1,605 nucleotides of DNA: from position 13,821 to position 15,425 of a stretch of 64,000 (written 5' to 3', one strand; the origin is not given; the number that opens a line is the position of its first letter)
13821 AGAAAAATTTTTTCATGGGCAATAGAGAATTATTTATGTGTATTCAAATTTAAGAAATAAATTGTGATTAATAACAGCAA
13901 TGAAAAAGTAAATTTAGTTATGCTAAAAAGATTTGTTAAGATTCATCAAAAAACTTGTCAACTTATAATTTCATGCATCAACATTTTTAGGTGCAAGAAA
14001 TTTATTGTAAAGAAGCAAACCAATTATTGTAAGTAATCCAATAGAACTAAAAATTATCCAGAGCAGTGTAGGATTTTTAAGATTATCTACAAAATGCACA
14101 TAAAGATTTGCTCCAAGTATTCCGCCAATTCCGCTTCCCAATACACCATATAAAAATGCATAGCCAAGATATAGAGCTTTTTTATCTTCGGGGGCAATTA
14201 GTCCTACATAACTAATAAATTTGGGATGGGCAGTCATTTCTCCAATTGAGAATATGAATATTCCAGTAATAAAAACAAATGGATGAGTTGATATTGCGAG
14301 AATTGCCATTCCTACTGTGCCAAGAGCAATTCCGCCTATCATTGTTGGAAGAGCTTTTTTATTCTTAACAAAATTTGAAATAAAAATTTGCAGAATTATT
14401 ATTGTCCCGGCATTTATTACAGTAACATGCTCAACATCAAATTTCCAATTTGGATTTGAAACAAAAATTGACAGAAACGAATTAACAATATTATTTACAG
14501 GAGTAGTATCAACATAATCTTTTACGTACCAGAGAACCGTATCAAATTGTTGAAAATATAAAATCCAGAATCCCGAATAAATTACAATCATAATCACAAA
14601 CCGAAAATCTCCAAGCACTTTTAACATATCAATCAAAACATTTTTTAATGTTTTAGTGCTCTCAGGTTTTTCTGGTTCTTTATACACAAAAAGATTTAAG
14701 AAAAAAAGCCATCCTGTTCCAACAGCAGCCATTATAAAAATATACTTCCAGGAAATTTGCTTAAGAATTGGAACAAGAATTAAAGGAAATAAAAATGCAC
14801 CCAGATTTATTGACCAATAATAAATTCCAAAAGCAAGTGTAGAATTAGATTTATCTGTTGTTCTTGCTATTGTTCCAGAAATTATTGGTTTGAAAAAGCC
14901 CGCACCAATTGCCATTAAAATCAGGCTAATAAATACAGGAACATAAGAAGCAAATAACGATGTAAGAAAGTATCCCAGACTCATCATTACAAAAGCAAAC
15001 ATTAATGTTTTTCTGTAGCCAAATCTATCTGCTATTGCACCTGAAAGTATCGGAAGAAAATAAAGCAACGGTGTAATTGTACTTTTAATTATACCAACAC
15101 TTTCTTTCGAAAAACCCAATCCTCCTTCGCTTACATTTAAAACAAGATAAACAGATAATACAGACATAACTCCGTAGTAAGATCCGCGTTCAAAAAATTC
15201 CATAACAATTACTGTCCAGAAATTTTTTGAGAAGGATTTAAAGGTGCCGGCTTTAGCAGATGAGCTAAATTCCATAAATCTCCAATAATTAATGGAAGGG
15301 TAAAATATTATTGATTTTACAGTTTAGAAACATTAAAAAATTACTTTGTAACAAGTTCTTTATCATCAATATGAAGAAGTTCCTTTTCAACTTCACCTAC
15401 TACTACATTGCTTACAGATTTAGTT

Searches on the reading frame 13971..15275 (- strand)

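Call 42: search_protein_families(library=pfam, proteins=[window:13971-15275:-], max_evalue=0.00001)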
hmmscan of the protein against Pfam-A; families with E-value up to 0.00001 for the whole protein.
window:13971-15275:- (434 aa): 2 families
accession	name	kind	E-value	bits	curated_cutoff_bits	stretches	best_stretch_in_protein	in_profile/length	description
PF07690.21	MFS_1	-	9.9e-37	127.1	33.4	2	32-384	11-346/347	Major Facilitator Superfamily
PF00854.27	PTR2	-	1.9e-08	34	27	1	89-186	2-110/392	POT family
